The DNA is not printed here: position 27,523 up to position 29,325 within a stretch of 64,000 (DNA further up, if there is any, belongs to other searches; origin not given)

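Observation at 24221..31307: Seven-kb flagellin-modification island between fliW and fliC (GT4, two TPR-GT proteins, a dual methyltransferase) with no sugar-biosynthesis genes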

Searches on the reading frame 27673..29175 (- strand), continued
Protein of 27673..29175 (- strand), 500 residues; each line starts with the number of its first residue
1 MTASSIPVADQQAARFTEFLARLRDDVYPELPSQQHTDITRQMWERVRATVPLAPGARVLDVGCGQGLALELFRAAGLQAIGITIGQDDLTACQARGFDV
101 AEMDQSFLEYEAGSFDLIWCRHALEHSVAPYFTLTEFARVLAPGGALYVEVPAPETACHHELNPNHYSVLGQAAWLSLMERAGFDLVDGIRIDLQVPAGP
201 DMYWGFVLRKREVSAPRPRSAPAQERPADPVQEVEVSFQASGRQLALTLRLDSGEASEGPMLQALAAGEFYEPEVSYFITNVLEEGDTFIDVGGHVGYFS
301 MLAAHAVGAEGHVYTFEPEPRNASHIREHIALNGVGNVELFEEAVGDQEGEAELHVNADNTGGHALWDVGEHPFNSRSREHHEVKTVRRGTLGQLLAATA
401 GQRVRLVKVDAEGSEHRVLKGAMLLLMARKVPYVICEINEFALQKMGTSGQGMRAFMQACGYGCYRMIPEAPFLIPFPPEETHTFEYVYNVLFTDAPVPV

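Call 35: find_encoding_contigs(protein=P0122, flank=10000, max_places=2)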
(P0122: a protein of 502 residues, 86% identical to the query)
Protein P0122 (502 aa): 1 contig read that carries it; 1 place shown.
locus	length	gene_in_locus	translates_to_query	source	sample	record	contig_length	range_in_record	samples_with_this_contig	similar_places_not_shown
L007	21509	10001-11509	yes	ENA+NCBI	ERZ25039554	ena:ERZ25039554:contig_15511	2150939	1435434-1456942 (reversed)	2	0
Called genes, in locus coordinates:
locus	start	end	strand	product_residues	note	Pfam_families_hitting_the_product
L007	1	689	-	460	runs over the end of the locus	PF00512:HisKA (faint), PF02518:HATPase_c, PF00072:Response_reg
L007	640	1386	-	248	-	-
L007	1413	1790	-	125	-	PF00072:Response_reg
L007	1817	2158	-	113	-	-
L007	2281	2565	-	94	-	-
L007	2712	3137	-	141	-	-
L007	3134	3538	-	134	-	PF02561:FliS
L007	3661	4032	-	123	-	-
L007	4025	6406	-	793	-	PF02465:FliD_N, PF07196:Flagellin_IN (weak), PF07195:FliD_C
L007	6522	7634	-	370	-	PF00669:Flagellin_N, PF00700:Flagellin_C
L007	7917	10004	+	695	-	PF14559:TPR_19 (weak), PF13428:TPR_14 (weak), PF13432:TPR_16, PF14559:TPR_19 (weak), PF13424:TPR_12, PF14559:TPR_19 (weak), PF00515:TPR_1 (weak), PF13432:TPR_16, +20 more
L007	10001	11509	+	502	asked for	PF07021:MetW, PF13489:Methyltransf_23, PF08241:Methyltransf_11, PF08242:Methyltransf_12, PF13649:Methyltransf_25, PF13847:Methyltransf_31, PF05575:V_cholerae_RfbT (weak), PF05050:Methyltransf_21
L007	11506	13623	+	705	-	PF12569:NatA_aux_su (faint), PF13428:TPR_14 (faint), PF14561:TPR_20 (faint), PF13432:TPR_16 (weak), PF14559:TPR_19 (weak), PF13424:TPR_12 (weak), PF13432:TPR_16, PF13414:TPR_11, +11 more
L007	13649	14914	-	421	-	PF13692:Glyco_trans_1_4 (weak), PF13524:Glyco_trans_1_2 (weak), PF00534:Glycos_transf_1 (weak), PF20706:GT4-conflict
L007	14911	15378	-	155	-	PF02623:FliW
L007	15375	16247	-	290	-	PF00669:Flagellin_N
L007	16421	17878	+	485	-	PF00072:Response_reg, PF00158:Sigma54_activat, PF14532:Sigma54_activ_2, PF00004:AAA (faint), PF07728:AAA_5, PF25601:AAA_lid_14, PF02954:HTH_8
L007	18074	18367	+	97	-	PF06429:Flg_bbr_C (weak)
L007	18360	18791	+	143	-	PF06429:Flg_bbr_C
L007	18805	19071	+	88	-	-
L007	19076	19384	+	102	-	PF02049:FliE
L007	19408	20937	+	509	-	PF01514:YscJ_FliF, PF08345:YscJ_FliF_C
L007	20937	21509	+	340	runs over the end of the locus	PF03448:MgtE_N (faint), PF14842:FliG_N, PF14841:FliG_M, PF01706:FliG_C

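Call 36: find_encoding_contigs(protein=P0133, flank=10000, max_places=2)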
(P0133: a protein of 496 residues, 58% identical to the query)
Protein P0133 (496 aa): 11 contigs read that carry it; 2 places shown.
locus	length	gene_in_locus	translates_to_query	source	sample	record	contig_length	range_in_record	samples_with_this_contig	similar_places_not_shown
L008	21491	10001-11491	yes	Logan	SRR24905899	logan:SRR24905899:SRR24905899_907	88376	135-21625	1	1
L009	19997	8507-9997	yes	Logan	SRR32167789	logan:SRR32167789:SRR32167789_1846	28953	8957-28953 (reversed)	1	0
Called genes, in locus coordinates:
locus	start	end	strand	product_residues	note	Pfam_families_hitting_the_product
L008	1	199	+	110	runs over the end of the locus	?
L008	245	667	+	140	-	PF04120:Iron_permease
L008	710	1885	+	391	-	PF03576:Peptidase_S58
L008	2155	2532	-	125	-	PF00072:Response_reg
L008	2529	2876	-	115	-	-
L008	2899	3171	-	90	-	-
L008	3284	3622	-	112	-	-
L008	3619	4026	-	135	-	PF02561:FliS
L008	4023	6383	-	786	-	PF02465:FliD_N, PF07195:FliD_C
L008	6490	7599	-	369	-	PF00669:Flagellin_N, PF00700:Flagellin_C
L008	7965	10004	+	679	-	PF12895:ANAPC3 (weak), PF13414:TPR_11 (weak), PF13424:TPR_12 (weak), PF13432:TPR_16 (weak), PF14559:TPR_19 (weak), PF13432:TPR_16, PF13432:TPR_16, PF13432:TPR_16, +16 more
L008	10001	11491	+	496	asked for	PF01135:PCMT (faint), PF13489:Methyltransf_23, PF07021:MetW, PF13847:Methyltransf_31, PF08241:Methyltransf_11, PF08242:Methyltransf_12 (weak), PF13649:Methyltransf_25, PF05050:Methyltransf_21, +1 more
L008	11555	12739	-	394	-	PF13692:Glyco_trans_1_4, PF13524:Glyco_trans_1_2, PF00534:Glycos_transf_1 (weak), PF20706:GT4-conflict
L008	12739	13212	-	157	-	PF02623:FliW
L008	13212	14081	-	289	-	PF00669:Flagellin_N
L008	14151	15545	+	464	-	PF00072:Response_reg, PF00158:Sigma54_activat, PF14532:Sigma54_activ_2, PF07728:AAA_5, PF25601:AAA_lid_14, PF02954:HTH_8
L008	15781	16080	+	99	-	-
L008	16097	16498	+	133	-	PF00460:Flg_bb_rod (weak), PF06429:Flg_bbr_C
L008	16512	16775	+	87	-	-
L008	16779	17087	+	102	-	PF02049:FliE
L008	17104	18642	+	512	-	PF01514:YscJ_FliF, PF08345:YscJ_FliF_C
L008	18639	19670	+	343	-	PF03448:MgtE_N (faint), PF14842:FliG_N, PF14841:FliG_M, PF01706:FliG_C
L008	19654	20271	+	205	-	PF02108:FliH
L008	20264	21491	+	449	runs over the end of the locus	PF02874:ATP-synt_ab_N (weak), PF00006:ATP-synt_ab, PF18269:T3SS_ATPase_C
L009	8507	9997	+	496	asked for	PF01135:PCMT (faint), PF13489:Methyltransf_23, PF07021:MetW, PF13847:Methyltransf_31, PF08241:Methyltransf_11, PF08242:Methyltransf_12 (weak), PF13649:Methyltransf_25, PF05050:Methyltransf_21, +1 more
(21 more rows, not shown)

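Call 37: find_encoding_contigs(protein=P0138, flank=10000, max_places=2)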
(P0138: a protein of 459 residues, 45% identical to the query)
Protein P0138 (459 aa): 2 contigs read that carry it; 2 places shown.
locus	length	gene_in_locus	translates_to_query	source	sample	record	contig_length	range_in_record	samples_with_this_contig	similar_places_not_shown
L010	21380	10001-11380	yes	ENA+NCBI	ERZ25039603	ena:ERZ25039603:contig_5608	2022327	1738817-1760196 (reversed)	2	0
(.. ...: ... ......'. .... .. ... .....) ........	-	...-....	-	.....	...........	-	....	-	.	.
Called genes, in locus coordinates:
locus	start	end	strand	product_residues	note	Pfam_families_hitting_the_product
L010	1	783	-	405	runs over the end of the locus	PF00072:Response_reg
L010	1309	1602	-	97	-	-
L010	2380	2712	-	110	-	PF00072:Response_reg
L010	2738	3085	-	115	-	-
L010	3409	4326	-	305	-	PF02561:FliS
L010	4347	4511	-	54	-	-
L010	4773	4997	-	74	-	-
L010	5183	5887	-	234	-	PF07195:FliD_C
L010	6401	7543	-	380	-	PF00669:Flagellin_N, PF00700:Flagellin_C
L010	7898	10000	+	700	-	-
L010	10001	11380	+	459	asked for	PF01135:PCMT (faint), PF13489:Methyltransf_23, PF07021:MetW (faint), PF13847:Methyltransf_31 (faint), PF08241:Methyltransf_11, PF08242:Methyltransf_12 (weak), PF13649:Methyltransf_25, PF05050:Methyltransf_21 (faint)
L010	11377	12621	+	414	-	PF01209:Ubie_methyltran (weak), PF13489:Methyltransf_23, PF02353:CMAS (faint), PF05175:MTS, PF13649:Methyltransf_25, PF13847:Methyltransf_31, PF08241:Methyltransf_11, PF08242:Methyltransf_12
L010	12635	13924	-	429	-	PF13524:Glyco_trans_1_2 (faint), PF20706:GT4-conflict, PF00534:Glycos_transf_1 (weak), PF13692:Glyco_trans_1_4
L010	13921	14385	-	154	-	PF02623:FliW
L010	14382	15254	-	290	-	PF00669:Flagellin_N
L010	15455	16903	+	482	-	PF00072:Response_reg, PF00158:Sigma54_activat, PF14532:Sigma54_activ_2, PF07728:AAA_5 (weak), PF25601:AAA_lid_14, PF02954:HTH_8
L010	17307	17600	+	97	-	PF06429:Flg_bbr_C (weak)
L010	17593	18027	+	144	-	PF06429:Flg_bbr_C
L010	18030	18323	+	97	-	-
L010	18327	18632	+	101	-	PF02049:FliE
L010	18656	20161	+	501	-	PF01514:YscJ_FliF, PF08345:YscJ_FliF_C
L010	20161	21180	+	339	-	PF03448:MgtE_N (faint), PF14842:FliG_N, PF14841:FliG_M, PF01706:FliG_C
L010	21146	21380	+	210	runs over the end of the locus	PF02108:FliH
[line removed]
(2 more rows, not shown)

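Call 50: find_encoding_contigs(protein=P0147, flank=10000, max_places=3)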
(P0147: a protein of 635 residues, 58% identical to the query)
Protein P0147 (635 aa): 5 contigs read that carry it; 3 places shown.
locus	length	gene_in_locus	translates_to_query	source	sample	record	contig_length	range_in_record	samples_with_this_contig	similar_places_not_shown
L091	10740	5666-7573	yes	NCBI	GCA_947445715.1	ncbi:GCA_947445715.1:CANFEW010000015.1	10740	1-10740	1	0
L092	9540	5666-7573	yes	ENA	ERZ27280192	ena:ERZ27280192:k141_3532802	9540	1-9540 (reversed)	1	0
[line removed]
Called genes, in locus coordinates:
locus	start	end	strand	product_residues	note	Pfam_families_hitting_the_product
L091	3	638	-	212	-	?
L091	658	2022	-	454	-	PF25917:BSH_RND (weak), PF25973:BSH_CzcB (weak), PF25994:HH_AprE, PF26002:Beta-barrel_AprE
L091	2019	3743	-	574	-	PF00664:ABC_membrane, PF00005:ABC_tran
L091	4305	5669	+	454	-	PF20706:GT4-conflict, PF00534:Glycos_transf_1, PF13692:Glyco_trans_1_4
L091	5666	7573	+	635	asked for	PF13489:Methyltransf_23, PF07021:MetW (weak), PF08241:Methyltransf_11, PF13649:Methyltransf_25, PF13847:Methyltransf_31, PF00534:Glycos_transf_1, PF13692:Glyco_trans_1_4, PF20706:GT4-conflict, +1 more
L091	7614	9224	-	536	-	PF13432:TPR_16 (weak), PF13431:TPR_17 (weak), PF00515:TPR_1, PF07719:TPR_2, PF13424:TPR_12, PF13432:TPR_16, PF13414:TPR_11, PF13424:TPR_12, +17 more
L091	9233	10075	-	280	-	PF02475:TRM5-TYW2_MTfase (faint), PF05050:Methyltransf_21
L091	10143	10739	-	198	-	?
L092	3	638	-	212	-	?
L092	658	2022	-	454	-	PF25917:BSH_RND (weak), PF25973:BSH_CzcB (weak), PF25994:HH_AprE, PF26002:Beta-barrel_AprE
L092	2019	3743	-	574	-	PF00664:ABC_membrane, PF00005:ABC_tran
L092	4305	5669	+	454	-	PF20706:GT4-conflict, PF00534:Glycos_transf_1, PF13692:Glyco_trans_1_4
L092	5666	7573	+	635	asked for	PF13489:Methyltransf_23, PF07021:MetW (weak), PF08241:Methyltransf_11, PF13649:Methyltransf_25, PF13847:Methyltransf_31, PF00534:Glycos_transf_1, PF13692:Glyco_trans_1_4, PF20706:GT4-conflict, +1 more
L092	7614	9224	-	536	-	PF13432:TPR_16 (weak), PF13431:TPR_17 (weak), PF00515:TPR_1, PF07719:TPR_2, PF13424:TPR_12, PF13432:TPR_16, PF13414:TPR_11, PF13424:TPR_12, +17 more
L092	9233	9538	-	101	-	?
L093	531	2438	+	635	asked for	PF13489:Methyltransf_23, PF07021:MetW (weak), PF08241:Methyltransf_11, PF13649:Methyltransf_25, PF13847:Methyltransf_31, PF00534:Glycos_transf_1, PF13692:Glyco_trans_1_4, PF20706:GT4-conflict, +1 more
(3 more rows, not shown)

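Call 51: find_encoding_contigs(protein=P0135, flank=10000, max_places=2)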
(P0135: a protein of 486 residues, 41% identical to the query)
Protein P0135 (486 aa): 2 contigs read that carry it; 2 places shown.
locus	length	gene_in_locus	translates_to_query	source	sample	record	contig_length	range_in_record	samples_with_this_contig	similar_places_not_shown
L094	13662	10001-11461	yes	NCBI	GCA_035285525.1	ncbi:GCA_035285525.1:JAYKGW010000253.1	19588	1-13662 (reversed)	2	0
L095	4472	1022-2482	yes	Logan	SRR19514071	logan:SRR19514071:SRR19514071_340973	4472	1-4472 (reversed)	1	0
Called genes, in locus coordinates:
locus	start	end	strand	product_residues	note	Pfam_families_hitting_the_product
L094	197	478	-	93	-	PF11691:DUF3288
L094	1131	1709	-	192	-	PF23914:TPR_CcmH_CycH (faint), PF09976:TPR_21 (faint), PF12895:ANAPC3 (faint), PF13431:TPR_17 (faint), PF13424:TPR_12 (weak), PF14559:TPR_19 (weak), PF00515:TPR_1, PF13414:TPR_11, +9 more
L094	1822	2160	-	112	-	PF11533:AtzH-like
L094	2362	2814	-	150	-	PF12049:DUF3531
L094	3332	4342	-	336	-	PF12895:ANAPC3 (faint), PF13428:TPR_14 (faint), PF14559:TPR_19 (faint)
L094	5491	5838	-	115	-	PF11969:DcpS_C, PF01230:HIT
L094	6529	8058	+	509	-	PF00493:MCM (faint), PF05362:Lon_C (weak), PF13541:ChlI, PF05496:RuvB_N (faint), PF01078:Mg_chelatase, PF07728:AAA_5, PF13335:Mg_chelatase_C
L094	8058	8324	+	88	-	-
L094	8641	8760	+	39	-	PF21828:DUF6888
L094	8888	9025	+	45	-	-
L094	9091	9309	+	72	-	PF02604:PhdYeFM_antitox (weak)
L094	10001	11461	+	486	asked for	PF13489:Methyltransf_23, PF07021:MetW, PF08241:Methyltransf_11, PF08242:Methyltransf_12 (weak), PF13649:Methyltransf_25, PF13847:Methyltransf_31, PF05575:V_cholerae_RfbT, PF05050:Methyltransf_21, +2 more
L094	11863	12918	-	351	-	PF04230:PS_pyruv_trans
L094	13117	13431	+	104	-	PF10693:DUF2499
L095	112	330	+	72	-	PF02604:PhdYeFM_antitox (weak)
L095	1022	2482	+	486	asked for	PF13489:Methyltransf_23, PF07021:MetW, PF08241:Methyltransf_11, PF08242:Methyltransf_12 (weak), PF13649:Methyltransf_25, PF13847:Methyltransf_31, PF05575:V_cholerae_RfbT, PF05050:Methyltransf_21, +2 more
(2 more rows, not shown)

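Call 60: find_encoding_contigs(protein=P0175, flank=10000, max_places=2)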
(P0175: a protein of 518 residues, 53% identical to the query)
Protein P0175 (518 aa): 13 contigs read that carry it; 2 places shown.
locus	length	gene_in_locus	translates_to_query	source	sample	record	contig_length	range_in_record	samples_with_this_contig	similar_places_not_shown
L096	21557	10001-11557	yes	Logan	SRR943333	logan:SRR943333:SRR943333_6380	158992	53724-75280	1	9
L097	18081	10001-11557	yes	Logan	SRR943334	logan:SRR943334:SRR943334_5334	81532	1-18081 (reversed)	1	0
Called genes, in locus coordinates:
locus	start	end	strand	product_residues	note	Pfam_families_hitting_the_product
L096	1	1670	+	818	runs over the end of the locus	PF13524:Glyco_trans_1_2, PF07021:MetW (weak), PF13489:Methyltransf_23, PF08241:Methyltransf_11, PF08242:Methyltransf_12, PF13649:Methyltransf_25, PF13847:Methyltransf_31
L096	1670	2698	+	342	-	-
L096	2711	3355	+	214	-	PF13489:Methyltransf_23 (weak)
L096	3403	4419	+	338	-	-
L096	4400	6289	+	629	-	PF00515:TPR_1 (faint), PF07719:TPR_2 (faint), PF12895:ANAPC3 (weak), PF13174:TPR_6 (faint), PF13432:TPR_16 (weak), PF14559:TPR_19 (weak), PF14559:TPR_19 (weak), PF13844:Glyco_transf_41, +9 more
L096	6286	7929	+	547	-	PF13432:TPR_16 (weak), PF13424:TPR_12, PF23914:TPR_CcmH_CycH (weak), PF00515:TPR_1 (weak), PF13371:TPR_9 (weak), PF13432:TPR_16 (weak), PF14559:TPR_19 (weak), PF13414:TPR_11 (weak), +9 more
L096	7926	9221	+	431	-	PF13578:Methyltransf_24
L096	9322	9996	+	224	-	-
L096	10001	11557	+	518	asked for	PF02353:CMAS (weak), PF13489:Methyltransf_23, PF07021:MetW, PF13847:Methyltransf_31, PF08241:Methyltransf_11, PF08242:Methyltransf_12, PF13649:Methyltransf_25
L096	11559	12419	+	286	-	-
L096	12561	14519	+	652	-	PF13524:Glyco_trans_1_2, PF00535:Glycos_transf_2 (weak)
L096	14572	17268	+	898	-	PF00534:Glycos_transf_1, PF13692:Glyco_trans_1_4, PF14559:TPR_19 (weak), PF00515:TPR_1 (weak), PF13424:TPR_12 (weak), PF14559:TPR_19, PF14559:TPR_19, PF00515:TPR_1, +21 more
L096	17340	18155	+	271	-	PF00669:Flagellin_N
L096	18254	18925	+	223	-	-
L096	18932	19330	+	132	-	PF07378:FlbT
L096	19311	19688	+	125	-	PF07309:FlaF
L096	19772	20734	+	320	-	PF07992:Pyr_redox_2, PF13738:Pyr_redox_3, PF00070:Pyr_redox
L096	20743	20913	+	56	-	-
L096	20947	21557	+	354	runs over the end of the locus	PF00266:Aminotran_5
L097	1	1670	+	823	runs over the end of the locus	PF13524:Glyco_trans_1_2, PF07021:MetW (weak), PF13489:Methyltransf_23, PF08241:Methyltransf_11, PF08242:Methyltransf_12, PF13649:Methyltransf_25, PF13847:Methyltransf_31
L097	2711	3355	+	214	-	PF13489:Methyltransf_23 (weak)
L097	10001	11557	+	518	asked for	PF02353:CMAS (weak), PF13489:Methyltransf_23, PF07021:MetW, PF13847:Methyltransf_31, PF08241:Methyltransf_11, PF08242:Methyltransf_12, PF13649:Methyltransf_25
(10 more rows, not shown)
